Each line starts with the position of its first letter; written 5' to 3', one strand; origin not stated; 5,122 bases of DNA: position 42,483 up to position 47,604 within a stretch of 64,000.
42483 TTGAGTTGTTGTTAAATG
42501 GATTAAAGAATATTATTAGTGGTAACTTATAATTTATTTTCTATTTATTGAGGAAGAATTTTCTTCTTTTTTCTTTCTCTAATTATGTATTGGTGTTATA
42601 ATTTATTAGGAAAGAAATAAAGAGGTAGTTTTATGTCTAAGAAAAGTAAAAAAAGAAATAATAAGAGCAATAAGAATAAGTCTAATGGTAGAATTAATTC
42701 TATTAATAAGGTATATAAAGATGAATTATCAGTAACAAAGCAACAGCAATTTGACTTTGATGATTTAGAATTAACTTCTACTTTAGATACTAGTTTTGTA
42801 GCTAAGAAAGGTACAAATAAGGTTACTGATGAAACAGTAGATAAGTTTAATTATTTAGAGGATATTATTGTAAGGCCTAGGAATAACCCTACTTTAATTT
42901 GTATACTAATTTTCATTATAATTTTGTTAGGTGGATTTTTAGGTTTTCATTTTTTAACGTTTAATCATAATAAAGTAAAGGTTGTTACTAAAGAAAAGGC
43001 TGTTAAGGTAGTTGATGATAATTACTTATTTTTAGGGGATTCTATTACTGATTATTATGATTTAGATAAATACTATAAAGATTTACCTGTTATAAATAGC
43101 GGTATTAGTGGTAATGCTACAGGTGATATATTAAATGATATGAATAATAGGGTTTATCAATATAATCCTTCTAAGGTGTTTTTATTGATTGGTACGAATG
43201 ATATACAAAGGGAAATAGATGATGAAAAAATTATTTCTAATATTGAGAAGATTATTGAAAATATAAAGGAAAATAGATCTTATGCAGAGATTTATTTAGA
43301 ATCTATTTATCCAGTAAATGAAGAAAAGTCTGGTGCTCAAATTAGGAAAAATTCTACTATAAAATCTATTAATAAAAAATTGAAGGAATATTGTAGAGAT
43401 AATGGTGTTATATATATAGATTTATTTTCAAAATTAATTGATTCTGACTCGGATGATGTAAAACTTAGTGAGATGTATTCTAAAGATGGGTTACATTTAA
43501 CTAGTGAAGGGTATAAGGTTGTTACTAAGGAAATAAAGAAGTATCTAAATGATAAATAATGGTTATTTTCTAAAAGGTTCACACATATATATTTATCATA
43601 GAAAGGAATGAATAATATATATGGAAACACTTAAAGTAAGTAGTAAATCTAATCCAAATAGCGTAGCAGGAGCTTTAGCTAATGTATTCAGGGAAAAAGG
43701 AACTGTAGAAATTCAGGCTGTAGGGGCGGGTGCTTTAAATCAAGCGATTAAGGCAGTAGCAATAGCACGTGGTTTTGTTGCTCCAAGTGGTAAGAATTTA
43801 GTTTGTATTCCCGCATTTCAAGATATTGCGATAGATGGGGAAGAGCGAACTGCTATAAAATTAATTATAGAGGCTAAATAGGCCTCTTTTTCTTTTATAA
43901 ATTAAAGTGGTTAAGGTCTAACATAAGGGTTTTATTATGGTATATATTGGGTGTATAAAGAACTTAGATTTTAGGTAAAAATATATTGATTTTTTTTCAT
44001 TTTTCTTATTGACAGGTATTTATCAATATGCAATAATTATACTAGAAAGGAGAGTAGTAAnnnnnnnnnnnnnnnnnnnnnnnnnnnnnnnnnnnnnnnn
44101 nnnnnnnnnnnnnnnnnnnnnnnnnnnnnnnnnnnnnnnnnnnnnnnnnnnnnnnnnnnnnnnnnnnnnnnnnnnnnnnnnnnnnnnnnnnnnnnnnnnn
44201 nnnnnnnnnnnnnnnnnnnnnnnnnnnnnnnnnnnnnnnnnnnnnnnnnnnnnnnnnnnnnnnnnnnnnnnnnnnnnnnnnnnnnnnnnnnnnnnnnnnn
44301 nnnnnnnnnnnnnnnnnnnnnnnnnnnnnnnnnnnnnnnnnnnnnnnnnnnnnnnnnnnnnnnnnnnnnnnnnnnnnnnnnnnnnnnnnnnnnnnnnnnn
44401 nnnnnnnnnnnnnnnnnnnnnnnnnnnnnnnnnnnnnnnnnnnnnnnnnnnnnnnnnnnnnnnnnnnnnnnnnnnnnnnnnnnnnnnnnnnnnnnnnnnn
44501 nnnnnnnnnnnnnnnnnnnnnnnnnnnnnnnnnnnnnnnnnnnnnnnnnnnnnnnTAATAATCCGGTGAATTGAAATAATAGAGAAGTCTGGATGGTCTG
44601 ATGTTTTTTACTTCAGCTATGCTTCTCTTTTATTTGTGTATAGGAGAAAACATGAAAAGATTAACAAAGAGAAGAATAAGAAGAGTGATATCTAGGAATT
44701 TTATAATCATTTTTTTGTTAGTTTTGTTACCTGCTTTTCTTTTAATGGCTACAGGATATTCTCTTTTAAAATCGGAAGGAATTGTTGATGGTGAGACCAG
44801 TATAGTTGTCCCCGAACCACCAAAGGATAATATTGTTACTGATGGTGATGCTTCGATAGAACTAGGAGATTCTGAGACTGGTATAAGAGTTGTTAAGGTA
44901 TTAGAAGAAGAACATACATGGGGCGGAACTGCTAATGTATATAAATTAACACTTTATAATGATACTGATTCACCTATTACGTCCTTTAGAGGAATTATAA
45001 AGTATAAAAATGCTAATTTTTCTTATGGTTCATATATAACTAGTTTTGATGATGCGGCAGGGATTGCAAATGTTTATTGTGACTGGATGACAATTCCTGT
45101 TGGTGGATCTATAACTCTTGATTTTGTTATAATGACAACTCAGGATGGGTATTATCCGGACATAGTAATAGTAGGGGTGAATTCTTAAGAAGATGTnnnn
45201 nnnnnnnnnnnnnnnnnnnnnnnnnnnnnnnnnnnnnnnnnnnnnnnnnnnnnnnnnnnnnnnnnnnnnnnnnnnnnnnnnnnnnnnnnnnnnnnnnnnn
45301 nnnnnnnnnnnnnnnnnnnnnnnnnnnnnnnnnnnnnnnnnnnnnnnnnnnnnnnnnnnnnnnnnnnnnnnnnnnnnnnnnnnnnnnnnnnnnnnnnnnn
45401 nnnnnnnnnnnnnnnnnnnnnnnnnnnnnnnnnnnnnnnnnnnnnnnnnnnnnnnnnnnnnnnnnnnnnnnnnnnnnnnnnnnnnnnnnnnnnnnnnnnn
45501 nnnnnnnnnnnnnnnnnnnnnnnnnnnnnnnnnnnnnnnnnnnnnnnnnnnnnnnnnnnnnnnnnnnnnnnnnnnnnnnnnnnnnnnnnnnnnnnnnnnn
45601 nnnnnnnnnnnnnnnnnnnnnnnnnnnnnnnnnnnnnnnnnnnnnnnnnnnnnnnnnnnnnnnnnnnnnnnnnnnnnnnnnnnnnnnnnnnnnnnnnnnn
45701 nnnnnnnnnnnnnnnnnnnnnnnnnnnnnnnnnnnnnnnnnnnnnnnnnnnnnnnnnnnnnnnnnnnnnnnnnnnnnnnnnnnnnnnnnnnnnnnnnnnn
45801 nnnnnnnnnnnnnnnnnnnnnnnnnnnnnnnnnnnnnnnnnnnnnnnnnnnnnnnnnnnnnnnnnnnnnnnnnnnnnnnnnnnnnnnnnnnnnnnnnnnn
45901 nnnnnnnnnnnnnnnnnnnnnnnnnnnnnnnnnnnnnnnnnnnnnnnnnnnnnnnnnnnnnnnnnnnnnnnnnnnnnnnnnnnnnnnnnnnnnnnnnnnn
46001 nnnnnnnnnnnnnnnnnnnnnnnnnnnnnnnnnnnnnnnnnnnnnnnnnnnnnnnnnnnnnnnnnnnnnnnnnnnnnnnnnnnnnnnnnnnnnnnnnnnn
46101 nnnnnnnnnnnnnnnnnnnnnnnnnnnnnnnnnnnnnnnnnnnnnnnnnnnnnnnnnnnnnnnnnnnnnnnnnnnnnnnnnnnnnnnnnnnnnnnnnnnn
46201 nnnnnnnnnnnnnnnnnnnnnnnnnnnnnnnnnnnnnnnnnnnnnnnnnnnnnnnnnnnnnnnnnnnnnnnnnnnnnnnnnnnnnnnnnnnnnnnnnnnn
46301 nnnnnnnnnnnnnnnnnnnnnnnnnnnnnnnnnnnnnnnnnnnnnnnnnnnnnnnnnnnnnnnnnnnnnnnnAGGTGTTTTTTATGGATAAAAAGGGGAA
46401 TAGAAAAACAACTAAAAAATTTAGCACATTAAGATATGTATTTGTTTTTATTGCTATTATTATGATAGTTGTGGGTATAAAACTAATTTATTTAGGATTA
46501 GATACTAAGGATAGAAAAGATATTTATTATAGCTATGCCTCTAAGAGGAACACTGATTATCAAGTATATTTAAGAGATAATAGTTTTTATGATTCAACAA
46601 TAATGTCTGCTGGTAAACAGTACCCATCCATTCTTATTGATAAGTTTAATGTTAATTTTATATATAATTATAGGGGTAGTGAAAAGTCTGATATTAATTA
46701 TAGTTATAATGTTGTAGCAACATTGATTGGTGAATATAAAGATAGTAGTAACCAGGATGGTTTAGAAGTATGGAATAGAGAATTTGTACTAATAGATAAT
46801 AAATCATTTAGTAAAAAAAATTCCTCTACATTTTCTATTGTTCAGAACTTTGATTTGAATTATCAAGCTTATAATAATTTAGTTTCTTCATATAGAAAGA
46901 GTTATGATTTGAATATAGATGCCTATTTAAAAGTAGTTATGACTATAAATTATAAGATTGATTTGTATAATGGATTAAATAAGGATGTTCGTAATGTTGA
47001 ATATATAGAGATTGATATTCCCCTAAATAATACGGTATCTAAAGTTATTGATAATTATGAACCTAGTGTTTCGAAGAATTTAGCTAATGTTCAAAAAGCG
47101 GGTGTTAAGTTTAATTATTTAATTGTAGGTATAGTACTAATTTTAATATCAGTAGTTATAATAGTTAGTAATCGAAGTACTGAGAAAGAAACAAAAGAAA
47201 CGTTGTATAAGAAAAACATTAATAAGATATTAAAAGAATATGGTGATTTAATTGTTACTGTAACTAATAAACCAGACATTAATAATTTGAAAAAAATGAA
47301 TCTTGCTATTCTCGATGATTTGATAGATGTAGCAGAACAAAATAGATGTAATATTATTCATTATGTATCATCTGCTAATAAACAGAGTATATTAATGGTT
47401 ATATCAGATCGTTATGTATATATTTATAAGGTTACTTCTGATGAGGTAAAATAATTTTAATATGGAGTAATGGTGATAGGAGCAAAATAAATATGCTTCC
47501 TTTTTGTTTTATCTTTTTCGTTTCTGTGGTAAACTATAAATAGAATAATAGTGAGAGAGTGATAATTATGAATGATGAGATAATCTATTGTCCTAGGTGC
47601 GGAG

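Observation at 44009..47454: Four-gene SipW-centred envelope/fibre locus of uncharacterised composition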

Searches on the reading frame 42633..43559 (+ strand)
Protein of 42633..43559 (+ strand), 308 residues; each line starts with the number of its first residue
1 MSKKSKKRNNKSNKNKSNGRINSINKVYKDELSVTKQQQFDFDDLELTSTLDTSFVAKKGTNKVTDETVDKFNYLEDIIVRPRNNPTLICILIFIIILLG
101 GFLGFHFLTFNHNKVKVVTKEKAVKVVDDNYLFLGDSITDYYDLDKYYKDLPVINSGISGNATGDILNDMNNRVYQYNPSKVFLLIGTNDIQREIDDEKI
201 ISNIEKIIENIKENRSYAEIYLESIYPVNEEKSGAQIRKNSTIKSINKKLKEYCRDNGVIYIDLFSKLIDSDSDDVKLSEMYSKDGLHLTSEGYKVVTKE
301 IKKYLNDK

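Call 3: search_protein_families(library=pfam, proteins=[window:42633-43559:+], max_evalue=0.1)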
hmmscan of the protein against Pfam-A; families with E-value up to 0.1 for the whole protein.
window:42633-43559:+ (308 aa): 7 families
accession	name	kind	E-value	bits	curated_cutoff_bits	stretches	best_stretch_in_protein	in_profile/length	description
PF13472.12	Lipase_GDSL_2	-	1e-25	91.7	32.9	1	133-296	1-178/178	GDSL-like Lipase/Acylhydrolase family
PF00657.28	Lipase_GDSL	-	8.4e-14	52.6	23.6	1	132-301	2-208/208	GDSL-like Lipase/Acylhydrolase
PF17182.10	OSK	-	8.9e-06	25.5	27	1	158-284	52-169/202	OSK domain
PF04311.20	DUF459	-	2.2e-05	24.4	27.2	1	155-302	36-195/197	Protein of unknown function (DUF459)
PF12698.13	ABC2_membrane_3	-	0.0037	16.8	31.6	1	87-232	3-150/347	ABC-2 family transporter protein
PF13683.12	rve_3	-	0.042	14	26.5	0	10-45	8-42/67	Integrase core domain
PF19040.6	SGNH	-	0.085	13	27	0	243-302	187-247/248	SGNH domain (fused to AT3 domains)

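Call 4: search_protein_families(library=ncbifam, proteins=[window:42633-43559:+], max_evalue=0.1)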
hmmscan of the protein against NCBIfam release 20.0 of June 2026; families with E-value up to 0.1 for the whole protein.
window:42633-43559:+ (308 aa): 3 families
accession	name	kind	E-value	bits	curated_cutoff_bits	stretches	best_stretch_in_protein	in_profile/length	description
NF007819.1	PRK10528.1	equivalog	2.1e-06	27.6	270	1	149-215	63-129/210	multifunctional acyl-CoA thioesterase I/protease I/lysophospholipase L1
NF042969.1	AcxyGlmanDactase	equivalog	0.013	14.5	500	1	175-235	206-267/323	bifunctional acetylxylan esterase/glucomannan deacetylase AxeC2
NF040990.2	MamR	equivalog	0.049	13.9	100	0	118-142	63-89/91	magnetosome protein MamR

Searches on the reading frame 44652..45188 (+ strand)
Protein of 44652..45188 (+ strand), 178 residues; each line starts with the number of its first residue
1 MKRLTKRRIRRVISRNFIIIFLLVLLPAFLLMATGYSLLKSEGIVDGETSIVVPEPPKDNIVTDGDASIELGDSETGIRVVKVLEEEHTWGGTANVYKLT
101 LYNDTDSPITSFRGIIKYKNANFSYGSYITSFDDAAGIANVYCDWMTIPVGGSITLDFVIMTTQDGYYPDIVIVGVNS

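Call 3: search_protein_families(library=pfam, proteins=[window:44652-45188:+], max_evalue=0.1)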
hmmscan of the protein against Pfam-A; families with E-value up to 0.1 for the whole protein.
window:44652-45188:+ (178 aa): 0 families

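Call 4: search_protein_families(library=ncbifam, proteins=[window:44652-45188:+], max_evalue=0.1)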
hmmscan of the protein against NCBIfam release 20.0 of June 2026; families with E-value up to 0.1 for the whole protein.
window:44652-45188:+ (178 aa): 0 families

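Call 25: find_homologous_proteins(query=window:44652-45188:+, max_evalue=0.01)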
Query window:44652-45188:+ (178 aa): 1 proteins with E <= 0.01 among 96 candidates.
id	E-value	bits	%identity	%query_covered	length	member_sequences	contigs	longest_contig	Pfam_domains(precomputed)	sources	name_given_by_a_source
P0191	3.2e-112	390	100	100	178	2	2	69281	-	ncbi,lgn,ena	-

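Call 76: search_protein_families(library=pfam, proteins=[window:44652-45188:+], max_evalue=1)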
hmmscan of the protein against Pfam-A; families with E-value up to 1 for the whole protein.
window:44652-45188:+ (178 aa): 0 families

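Call 81: search_solved_structures(query=A5, max_evalue=10, show_alignments=1)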
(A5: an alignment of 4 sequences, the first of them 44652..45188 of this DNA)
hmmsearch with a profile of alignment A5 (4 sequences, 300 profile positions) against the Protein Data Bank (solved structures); distinct sequences matched with E-value up to 10: 11.
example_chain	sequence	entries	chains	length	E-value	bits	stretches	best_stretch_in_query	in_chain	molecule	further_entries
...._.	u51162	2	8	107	1.3e-09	41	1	64-144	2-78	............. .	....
6bt9_A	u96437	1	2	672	0.00088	21.9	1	64-146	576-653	Chitinase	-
6ren_A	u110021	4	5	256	0.0087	18.6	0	116-146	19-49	3fPizza6-SH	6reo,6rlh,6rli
6qfs_A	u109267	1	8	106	0.018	17.6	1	75-146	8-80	Exoglucanase/xylanase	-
1exg_A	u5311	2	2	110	0.031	16.8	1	75-147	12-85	EXO-1,4-BETA-D-GLYCANASE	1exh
9uzo_C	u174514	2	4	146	0.072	15.6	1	206-283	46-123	Envelope protein OPG155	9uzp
8gqo_A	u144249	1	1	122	0.23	14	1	206-290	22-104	Envelope protein A28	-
9l7w_B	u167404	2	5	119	0.33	13.4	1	206-283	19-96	Envelope protein OPG155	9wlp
4zcn_A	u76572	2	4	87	0.5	12.8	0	116-145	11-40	nvPizza2-S16S58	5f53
5chb_A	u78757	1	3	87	0.77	12.2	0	116-145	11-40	nvPizza2-S16H58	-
3wwb_A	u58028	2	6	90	1.2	11.5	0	116-145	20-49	Pizza2-SR protein | pizza2sr-pb protein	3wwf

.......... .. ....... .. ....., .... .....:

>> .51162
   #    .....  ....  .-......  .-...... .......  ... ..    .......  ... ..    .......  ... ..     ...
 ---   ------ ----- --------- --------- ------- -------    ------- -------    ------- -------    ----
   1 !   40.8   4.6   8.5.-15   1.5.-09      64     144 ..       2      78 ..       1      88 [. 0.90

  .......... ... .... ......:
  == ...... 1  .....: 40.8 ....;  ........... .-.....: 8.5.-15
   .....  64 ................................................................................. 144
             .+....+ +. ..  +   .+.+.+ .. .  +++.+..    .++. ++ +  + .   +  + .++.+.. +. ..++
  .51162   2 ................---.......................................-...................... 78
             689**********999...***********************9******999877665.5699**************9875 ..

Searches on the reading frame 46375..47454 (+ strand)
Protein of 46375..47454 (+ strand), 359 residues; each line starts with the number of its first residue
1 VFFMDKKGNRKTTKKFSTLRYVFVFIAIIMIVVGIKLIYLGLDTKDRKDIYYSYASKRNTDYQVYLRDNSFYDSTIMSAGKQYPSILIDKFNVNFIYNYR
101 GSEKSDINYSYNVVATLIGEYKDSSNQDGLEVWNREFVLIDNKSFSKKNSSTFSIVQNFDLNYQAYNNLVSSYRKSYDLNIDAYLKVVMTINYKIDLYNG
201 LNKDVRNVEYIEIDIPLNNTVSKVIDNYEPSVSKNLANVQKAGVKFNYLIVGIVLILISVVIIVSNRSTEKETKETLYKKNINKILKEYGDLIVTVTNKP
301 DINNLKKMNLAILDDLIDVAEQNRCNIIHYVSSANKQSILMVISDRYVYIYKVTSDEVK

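Call 3: search_protein_families(library=pfam, proteins=[window:46375-47454:+], max_evalue=0.1)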
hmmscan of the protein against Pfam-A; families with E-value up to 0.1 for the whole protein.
window:46375-47454:+ (359 aa): 9 families
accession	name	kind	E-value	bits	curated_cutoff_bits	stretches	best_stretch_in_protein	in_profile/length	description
PF17231.7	DUF5305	-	5e-15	56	29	1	133-351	1-217/217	Family of unknown function (DUF5305)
PF13273.12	DUF4064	-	0.0052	17.4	32.1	0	13-35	53-75/102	Protein of unknown function (DUF4064)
PF18303.6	Saf_2TM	-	0.01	16.1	29.5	0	14-46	62-96/152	SAVED-fused 2TM effector domain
PF05915.17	TMEM_230_134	-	0.038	14.5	26.8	0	228-267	39-75/119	Transmembrane proteins 230/134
PF11297.13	DUF3098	-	0.045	13.7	25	0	20-39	6-25/67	Protein of unknown function (DUF3098)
PF15345.11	TMEM51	-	0.048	13.8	25.5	0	233-277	52-96/237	Transmembrane protein 51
PF20712.2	CyanoTRADDas_TM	-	0.062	13.8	24.3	0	13-41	6-34/68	Cyanobacterial TRADD-N associated 2-Transmembrane domain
PF05568.16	ASFV_J13L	-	0.07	13.3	23.6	0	13-45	24-56/189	African swine fever virus J13L protein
PF06168.16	DUF981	-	0.1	13.1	29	0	14-45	95-126/186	Protein of unknown function (DUF981)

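Call 4: search_protein_families(library=ncbifam, proteins=[window:46375-47454:+], max_evalue=0.1)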
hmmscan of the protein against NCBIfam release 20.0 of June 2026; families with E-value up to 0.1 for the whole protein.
window:46375-47454:+ (359 aa): 4 families
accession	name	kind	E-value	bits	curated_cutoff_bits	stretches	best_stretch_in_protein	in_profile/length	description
NF038246.1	bile_salt_MFS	equivalog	0.0056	15.6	400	0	231-278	150-197/408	conjugated bile salt MFS transporter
NF046005.2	near_gluc_PtsG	equivalog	0.029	14.6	45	0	248-284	7-45/85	MPN207a family PTS transporter accessory protein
TIGR04202.1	capSnatchArena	signature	0.038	14.3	40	1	247-285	5-44/61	RNA endonuclease, cap-snatching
NF058670.1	sorting_LPXTATN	domain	0.043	14.2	32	1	246-267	9-30/32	LPxTATN C-terminal sorting signal domain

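Call 66: list_cluster_members(proteins=[P0001, P0121, P0191, window:46384-47454:+, window:49543-50832:+])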
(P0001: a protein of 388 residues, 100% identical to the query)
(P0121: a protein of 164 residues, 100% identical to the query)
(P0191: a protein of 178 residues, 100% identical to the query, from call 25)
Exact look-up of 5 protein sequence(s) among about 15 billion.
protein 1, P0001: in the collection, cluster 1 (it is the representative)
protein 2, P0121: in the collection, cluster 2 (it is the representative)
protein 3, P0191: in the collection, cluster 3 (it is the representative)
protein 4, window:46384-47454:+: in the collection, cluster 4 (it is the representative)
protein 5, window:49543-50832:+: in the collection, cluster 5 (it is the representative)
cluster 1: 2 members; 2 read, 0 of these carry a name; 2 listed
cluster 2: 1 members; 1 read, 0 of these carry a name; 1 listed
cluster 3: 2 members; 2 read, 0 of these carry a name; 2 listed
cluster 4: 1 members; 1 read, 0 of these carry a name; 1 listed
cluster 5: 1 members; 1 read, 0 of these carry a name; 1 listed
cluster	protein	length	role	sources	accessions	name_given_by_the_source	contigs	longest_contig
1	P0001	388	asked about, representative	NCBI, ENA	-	-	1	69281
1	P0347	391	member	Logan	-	-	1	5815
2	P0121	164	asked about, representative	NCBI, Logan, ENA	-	-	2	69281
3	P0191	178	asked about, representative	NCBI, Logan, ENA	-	-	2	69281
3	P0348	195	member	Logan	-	-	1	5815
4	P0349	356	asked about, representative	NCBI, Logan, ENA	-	-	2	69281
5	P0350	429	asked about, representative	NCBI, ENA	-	-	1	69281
